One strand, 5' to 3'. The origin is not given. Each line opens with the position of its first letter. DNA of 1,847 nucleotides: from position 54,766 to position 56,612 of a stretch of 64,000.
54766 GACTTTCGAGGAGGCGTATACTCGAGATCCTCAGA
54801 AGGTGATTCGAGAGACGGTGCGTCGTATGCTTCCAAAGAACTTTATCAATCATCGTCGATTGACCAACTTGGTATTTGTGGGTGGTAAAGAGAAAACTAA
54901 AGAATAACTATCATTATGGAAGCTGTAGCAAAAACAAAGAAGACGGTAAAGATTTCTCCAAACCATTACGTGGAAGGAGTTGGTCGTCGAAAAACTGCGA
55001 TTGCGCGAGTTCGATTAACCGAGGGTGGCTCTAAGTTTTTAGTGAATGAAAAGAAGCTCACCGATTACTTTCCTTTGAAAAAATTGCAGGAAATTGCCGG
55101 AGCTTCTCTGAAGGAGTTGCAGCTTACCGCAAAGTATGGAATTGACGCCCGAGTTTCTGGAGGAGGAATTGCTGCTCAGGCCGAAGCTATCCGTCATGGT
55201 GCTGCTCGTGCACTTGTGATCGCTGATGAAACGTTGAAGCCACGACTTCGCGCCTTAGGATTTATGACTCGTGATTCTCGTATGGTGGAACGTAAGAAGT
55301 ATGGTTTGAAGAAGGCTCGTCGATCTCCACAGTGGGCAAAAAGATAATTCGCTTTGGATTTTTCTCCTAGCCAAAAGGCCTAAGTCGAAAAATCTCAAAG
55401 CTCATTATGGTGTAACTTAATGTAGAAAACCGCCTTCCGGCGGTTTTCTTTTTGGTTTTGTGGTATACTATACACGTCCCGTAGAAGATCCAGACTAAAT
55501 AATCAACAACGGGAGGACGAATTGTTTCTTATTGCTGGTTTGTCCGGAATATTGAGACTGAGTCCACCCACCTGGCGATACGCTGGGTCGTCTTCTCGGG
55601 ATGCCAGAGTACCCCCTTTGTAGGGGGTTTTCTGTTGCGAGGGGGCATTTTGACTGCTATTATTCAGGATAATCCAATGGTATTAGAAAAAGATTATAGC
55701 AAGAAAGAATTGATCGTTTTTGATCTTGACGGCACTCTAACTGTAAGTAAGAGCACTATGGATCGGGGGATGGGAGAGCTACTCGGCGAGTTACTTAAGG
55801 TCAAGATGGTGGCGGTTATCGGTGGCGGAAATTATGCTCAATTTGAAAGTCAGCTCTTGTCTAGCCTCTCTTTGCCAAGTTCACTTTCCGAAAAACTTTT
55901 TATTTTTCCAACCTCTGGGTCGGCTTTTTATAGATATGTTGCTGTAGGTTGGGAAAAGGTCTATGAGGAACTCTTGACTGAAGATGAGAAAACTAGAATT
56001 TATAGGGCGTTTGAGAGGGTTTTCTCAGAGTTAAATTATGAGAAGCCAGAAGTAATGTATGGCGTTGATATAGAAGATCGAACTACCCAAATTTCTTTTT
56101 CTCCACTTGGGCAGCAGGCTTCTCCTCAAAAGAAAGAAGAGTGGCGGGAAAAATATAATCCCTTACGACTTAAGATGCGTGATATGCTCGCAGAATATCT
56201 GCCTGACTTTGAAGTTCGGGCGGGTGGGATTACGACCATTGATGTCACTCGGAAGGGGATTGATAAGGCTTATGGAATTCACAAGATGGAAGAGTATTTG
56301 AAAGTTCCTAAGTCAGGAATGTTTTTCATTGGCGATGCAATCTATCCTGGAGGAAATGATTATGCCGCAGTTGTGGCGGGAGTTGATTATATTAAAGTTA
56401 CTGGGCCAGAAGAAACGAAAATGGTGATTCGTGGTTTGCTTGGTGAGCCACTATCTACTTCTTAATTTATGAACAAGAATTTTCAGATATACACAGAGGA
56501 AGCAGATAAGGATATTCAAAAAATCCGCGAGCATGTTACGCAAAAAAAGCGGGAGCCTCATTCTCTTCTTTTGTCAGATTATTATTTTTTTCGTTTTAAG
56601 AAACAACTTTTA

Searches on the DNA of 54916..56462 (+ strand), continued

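Call 20: search_with_rna_model(model_id=R1, sources=[window, L001, L002, L003, L004, L005, L006, L007, L008, L009, L010, L011, L012, L013, L014, L015, L016, L017, L018, L019, L020, L021, L022, L023, L024, L025, L026, L027, L028, L029, L030, L031, L032, L033, L034, L035, L036, L037, L038, L039, L040, L041, L042, L043, L044, L045, L046, L047, L048, L049, L050, L051, L052, L053, L054, L055, L056, L057, L058, L059, L060, L061, L062, L063, L064, L065, L066, L067, L068, L069, L070, L071, L072, L073, L074, L075, L076, L077, L078, L079, L080], max_evalue=10, show_alignments=4)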
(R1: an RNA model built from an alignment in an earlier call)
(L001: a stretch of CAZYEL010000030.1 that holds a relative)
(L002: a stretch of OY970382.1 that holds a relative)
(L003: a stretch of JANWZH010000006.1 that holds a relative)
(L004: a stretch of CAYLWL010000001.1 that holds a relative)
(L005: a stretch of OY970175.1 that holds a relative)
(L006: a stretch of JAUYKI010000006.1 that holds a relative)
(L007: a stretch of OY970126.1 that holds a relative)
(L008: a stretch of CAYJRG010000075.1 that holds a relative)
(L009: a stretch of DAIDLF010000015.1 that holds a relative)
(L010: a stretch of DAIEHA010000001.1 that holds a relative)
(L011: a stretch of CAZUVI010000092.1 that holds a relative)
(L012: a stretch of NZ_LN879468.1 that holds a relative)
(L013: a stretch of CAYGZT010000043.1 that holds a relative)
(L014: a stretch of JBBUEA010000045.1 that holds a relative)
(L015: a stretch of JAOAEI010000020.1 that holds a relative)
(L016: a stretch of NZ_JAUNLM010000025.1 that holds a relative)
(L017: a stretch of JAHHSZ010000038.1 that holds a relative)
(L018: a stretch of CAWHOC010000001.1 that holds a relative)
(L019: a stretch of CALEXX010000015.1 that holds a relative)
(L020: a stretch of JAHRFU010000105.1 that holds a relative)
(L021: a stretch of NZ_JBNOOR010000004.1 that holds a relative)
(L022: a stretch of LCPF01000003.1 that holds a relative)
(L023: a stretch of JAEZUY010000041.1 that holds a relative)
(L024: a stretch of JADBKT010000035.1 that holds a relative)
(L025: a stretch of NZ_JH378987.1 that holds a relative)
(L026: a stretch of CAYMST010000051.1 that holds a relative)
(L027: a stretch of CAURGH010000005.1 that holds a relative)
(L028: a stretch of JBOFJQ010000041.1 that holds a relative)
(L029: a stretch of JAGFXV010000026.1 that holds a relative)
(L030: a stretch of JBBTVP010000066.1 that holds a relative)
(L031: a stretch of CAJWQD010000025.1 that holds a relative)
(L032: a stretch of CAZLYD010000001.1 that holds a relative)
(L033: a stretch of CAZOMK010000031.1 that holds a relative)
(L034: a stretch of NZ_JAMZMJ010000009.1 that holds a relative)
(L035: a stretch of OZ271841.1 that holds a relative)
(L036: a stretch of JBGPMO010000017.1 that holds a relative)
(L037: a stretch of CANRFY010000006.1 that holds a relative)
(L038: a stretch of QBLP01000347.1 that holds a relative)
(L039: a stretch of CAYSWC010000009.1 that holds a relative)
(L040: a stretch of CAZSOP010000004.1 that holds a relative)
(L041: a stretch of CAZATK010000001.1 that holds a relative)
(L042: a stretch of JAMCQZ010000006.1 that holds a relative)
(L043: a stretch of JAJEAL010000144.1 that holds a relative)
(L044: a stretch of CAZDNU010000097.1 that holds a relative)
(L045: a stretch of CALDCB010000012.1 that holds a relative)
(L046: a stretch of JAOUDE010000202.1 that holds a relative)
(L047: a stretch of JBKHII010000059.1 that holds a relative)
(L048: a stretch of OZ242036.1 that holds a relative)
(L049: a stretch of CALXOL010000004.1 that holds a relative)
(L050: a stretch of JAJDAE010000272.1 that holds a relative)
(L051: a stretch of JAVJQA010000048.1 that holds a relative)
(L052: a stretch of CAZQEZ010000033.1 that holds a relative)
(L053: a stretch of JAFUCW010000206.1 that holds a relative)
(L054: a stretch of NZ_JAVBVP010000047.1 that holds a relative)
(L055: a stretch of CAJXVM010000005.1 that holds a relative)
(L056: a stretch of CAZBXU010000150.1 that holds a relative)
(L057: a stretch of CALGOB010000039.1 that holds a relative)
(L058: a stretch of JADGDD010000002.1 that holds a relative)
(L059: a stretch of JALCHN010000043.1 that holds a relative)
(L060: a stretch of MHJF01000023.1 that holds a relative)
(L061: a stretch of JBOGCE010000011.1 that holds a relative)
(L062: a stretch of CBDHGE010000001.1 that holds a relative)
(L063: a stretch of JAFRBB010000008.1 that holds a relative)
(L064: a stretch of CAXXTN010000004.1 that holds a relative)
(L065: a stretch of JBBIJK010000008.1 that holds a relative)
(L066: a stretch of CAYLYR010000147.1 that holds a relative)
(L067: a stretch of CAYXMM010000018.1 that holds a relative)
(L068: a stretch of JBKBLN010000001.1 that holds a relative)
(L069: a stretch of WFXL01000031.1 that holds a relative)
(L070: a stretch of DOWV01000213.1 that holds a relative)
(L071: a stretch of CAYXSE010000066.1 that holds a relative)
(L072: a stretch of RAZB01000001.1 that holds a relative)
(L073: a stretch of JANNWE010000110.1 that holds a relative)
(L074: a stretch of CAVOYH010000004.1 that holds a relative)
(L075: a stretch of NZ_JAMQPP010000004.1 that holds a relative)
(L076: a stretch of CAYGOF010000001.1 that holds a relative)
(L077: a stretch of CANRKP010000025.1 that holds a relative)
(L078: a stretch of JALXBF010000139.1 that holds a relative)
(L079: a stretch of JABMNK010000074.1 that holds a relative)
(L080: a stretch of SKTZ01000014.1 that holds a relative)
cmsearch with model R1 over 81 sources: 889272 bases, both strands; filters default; matches with E-value up to 10: 4.
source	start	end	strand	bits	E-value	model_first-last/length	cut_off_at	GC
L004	8751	8888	+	157.1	4.8e-40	1-140/140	no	0.57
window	55474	55608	+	143.4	2.8e-36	1-140/140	no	0.5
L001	4689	4814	+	31.4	2.1e-05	1-140/140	no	0.53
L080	7807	7939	+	11.8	5.2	1-140/140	no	0.35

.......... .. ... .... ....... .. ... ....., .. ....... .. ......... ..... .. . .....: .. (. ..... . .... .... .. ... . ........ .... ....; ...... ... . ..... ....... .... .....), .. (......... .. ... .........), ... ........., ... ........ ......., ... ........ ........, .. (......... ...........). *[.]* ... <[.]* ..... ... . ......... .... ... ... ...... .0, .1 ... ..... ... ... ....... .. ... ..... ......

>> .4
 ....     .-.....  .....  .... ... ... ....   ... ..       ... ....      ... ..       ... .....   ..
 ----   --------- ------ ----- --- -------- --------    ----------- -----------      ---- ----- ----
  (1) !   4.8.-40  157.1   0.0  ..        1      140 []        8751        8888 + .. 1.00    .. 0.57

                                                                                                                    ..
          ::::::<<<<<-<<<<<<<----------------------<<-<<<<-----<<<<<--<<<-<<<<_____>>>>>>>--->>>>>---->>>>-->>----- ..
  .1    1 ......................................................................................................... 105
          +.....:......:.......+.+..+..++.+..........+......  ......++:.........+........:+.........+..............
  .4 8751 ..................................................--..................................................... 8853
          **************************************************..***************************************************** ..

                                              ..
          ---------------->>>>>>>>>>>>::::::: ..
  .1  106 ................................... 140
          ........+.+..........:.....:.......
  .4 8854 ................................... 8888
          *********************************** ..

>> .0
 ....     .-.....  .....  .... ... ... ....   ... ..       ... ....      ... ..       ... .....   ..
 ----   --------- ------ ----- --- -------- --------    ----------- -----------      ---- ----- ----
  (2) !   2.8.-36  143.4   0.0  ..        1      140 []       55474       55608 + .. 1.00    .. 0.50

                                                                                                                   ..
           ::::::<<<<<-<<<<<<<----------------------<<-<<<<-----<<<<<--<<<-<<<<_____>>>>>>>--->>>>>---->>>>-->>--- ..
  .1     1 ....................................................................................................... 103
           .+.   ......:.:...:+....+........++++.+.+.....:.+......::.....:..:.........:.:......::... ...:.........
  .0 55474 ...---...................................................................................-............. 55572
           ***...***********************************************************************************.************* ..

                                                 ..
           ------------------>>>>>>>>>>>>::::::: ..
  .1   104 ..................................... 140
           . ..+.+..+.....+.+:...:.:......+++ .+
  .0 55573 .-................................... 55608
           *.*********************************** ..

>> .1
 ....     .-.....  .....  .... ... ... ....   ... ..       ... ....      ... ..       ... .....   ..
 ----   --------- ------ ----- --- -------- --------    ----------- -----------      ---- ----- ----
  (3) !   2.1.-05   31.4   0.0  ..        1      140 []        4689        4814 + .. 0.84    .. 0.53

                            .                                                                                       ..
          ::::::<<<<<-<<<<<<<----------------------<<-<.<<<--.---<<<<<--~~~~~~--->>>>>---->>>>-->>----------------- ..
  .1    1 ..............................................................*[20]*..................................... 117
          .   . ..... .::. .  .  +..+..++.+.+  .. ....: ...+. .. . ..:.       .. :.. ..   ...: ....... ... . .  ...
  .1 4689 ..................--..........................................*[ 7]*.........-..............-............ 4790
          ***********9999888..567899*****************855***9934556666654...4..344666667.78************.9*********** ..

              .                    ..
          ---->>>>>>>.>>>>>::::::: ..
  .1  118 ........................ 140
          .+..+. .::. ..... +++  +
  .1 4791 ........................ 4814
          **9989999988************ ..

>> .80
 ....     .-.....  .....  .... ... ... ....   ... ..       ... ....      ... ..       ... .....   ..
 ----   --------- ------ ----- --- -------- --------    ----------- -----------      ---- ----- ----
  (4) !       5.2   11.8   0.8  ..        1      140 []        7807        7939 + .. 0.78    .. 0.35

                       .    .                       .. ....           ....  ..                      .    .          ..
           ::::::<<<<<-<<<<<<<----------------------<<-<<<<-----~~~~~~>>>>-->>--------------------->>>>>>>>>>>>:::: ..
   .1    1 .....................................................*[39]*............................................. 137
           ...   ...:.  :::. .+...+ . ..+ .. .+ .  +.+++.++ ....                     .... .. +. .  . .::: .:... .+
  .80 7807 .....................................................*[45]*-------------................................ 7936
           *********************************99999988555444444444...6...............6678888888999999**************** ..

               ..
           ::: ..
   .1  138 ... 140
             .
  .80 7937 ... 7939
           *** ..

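Call 27: search_with_rna_model(model_id=R1, sources=[window, L001, L004, L081, L082, L083, L084, L085, L086, L087, L088, L089, L090, L091, L092, L093, L094, L095, L096, L097, L098, L099, L100, L101, L102, L103, L104, L105, L106, L107, L108, L109, L110, L111, L112, L113, L114, L115, L116, L117, L118, L119, L120, L121, L122, L123, L124, L125, L126, L127, L128, L129, L130, L131, L132, L133, L134, L135, L136, L137, L138, L139, L140, L141, L142, L143], max_evalue=0.01, make_alignment=true)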
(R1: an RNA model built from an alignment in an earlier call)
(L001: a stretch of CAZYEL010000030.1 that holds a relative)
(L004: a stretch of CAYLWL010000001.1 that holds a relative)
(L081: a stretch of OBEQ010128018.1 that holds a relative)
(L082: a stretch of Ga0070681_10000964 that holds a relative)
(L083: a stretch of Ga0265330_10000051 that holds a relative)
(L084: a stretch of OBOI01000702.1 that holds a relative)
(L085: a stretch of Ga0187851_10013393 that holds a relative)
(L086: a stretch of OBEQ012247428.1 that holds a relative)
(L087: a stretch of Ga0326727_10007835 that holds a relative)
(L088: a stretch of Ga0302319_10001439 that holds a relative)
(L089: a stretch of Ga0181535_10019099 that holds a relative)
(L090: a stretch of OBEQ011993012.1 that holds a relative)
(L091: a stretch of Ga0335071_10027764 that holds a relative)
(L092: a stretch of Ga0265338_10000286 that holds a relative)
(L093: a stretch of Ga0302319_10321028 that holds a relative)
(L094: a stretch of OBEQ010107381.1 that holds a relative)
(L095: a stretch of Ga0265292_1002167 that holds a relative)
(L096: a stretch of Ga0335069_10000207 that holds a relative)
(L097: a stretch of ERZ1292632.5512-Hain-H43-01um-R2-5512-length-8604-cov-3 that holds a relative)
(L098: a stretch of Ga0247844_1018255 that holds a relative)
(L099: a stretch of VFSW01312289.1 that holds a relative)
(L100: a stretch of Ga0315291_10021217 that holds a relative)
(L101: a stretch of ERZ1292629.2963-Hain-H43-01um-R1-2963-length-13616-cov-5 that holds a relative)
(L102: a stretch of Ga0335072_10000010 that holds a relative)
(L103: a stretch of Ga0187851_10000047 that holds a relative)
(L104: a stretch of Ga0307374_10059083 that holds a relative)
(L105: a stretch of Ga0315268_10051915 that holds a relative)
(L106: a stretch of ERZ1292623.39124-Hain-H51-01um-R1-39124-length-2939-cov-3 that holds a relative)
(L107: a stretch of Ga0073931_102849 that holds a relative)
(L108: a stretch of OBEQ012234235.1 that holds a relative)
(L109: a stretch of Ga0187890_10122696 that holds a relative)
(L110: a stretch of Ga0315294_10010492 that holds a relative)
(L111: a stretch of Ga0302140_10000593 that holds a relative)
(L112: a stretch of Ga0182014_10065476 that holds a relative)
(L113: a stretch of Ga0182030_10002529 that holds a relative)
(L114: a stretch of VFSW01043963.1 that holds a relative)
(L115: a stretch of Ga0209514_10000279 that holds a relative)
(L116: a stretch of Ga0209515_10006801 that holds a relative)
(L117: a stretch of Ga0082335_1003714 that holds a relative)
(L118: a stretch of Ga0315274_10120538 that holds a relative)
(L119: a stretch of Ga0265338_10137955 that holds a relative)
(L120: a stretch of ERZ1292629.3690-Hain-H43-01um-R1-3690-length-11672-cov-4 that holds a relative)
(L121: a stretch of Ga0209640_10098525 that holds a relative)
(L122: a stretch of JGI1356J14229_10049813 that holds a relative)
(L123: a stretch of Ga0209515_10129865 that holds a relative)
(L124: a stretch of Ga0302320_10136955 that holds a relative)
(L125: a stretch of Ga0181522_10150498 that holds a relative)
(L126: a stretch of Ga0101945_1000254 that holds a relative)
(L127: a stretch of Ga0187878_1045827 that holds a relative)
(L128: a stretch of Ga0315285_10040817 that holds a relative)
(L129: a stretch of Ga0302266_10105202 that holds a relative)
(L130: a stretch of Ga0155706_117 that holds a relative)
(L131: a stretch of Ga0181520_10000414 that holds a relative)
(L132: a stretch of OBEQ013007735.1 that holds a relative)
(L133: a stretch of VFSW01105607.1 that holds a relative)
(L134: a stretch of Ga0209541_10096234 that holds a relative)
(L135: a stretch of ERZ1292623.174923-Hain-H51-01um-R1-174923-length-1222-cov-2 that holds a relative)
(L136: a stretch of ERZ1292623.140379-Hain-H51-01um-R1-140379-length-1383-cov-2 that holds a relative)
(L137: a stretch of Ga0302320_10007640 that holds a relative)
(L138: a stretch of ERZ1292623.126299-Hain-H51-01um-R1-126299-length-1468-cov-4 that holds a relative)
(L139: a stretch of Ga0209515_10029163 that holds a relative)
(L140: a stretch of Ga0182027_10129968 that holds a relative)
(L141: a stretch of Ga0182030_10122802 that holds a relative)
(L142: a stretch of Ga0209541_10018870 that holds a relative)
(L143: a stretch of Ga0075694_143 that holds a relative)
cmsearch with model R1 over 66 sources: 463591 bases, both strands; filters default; matches with E-value up to 0.01: 62.
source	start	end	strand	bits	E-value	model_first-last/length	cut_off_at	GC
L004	8751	8888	+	157.1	2.5e-40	1-140/140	no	0.57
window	55474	55608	+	143.4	1.5e-36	1-140/140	no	0.5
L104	2279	2417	+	81.7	1.5e-19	1-140/140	no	0.53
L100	768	893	-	73.3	3e-17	1-140/140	no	0.54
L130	6241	6364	-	64.5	7.9e-15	1-140/140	no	0.52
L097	4040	4169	+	62.2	3.4e-14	1-140/140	no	0.52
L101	9346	9475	-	62.2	3.4e-14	1-140/140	no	0.52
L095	12720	12845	+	61.1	7e-14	1-140/140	no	0.48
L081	12432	12554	-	59.4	2e-13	1-140/140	no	0.57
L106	695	823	+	59.4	2e-13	1-140/140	no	0.54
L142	3519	3646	+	59.3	2.2e-13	1-140/140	no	0.49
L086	3325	3450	-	58.9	2.9e-13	1-140/140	no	0.48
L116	11256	11381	-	58.9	2.9e-13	1-140/140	no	0.48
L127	274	398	-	55.8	2e-12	1-140/140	no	0.52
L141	1173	1295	-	55.3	2.7e-12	1-140/140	no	0.51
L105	501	642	-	54.9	3.6e-12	1-140/140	no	0.52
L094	6998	7126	+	54.6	4.2e-12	1-140/140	no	0.47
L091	318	445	+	52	2.2e-11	1-140/140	no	0.47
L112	1909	2031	-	51.5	3e-11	1-140/140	no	0.53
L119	1313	1434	-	50.8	4.8e-11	1-140/140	no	0.43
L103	1279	1401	-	50.5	5.8e-11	1-140/140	no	0.51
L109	1252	1374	+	50.5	5.8e-11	1-140/140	no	0.51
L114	2489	2612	-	50.4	6.2e-11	1-140/140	no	0.51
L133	1140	1263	-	50.4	6.2e-11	1-140/140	no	0.52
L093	601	726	+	49.9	8.4e-11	1-140/140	no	0.52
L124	34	159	-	49.9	8.4e-11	1-140/140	no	0.52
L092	2198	2321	+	49.8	8.8e-11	1-140/140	no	0.51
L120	11395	11523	+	49.7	9.4e-11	1-140/140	no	0.47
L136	800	925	+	49.2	1.3e-10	1-140/140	no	0.49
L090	10278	10403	+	48.8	1.7e-10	1-140/140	no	0.5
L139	726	851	-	48.8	1.7e-10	1-140/140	no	0.5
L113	3710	3836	+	48.8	1.7e-10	1-140/140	no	0.51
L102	66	191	-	48.4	2.1e-10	1-140/140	no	0.52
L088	3836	3959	-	48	2.8e-10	1-140/140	no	0.51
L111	2947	3070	-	48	2.8e-10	1-140/140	no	0.51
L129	880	1003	-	48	2.8e-10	1-140/140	no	0.51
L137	7728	7851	+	48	2.8e-10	1-140/140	no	0.51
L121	2149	2276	-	47.6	3.7e-10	1-140/140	no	0.5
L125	779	902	+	46.6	6.8e-10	1-140/140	no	0.53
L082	1009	1134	+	45.7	1.2e-09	1-140/140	no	0.56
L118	1761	1884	-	45.6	1.3e-09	1-140/140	no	0.49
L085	4814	4939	+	44.1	3.3e-09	1-140/140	no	0.5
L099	173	298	+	44.1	3.3e-09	1-140/140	no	0.48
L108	6453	6581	+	43.1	6.4e-09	1-140/140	no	0.53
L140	2766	2890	+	43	6.7e-09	1-140/140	no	0.53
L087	240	363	-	42.9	7.2e-09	1-140/140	no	0.52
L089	4244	4372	-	42.3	1e-08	1-140/140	no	0.5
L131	6214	6342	+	42.3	1e-08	1-140/140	no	0.5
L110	8094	8217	+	39.6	5.7e-08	1-140/140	no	0.49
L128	995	1118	+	39.6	5.7e-08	1-140/140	no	0.49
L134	1362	1492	-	38.2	1.5e-07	1-140/140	no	0.52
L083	645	771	+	37.3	2.5e-07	1-140/140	no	0.53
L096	2964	3091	+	37.3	2.6e-07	1-140/140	no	0.55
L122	1541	1666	+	36.2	4.9e-07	1-140/140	no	0.51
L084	8913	9038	-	33.8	2.3e-06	1-140/140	no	0.52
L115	644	769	-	33.8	2.3e-06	1-140/140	no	0.52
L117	6740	6865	-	33.8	2.3e-06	1-140/140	no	0.52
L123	956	1081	+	32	7.4e-06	1-140/140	no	0.52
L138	18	150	-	31.4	1e-05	1-140/140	no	0.58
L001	4689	4814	+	31.4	1.1e-05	1-140/140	no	0.53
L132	1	104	-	29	4.9e-05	1-117/140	3'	0.58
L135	400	534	-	23.9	0.0012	1-140/140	no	0.54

Alignment A3: 62 matches aligned to the model, 209 columns, each read 5' to 3' on its own strand. Consensus structure (alignment columns), stored with it:
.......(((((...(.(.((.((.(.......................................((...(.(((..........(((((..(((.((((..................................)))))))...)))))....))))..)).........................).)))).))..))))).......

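Call 38: build_rna_model(alignment_id=A3)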
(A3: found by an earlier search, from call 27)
Model R2 built from alignment A3 (62 sequences, 209 columns); structure: stored with the alignment.
model positions 126; base pairs 23; branch points 0; effective number of sequences 3.97; information 0.59 bits per position. Calibrated on 0.2 Mb of random sequence (short: E-values are rough).
structure used (alignment columns):
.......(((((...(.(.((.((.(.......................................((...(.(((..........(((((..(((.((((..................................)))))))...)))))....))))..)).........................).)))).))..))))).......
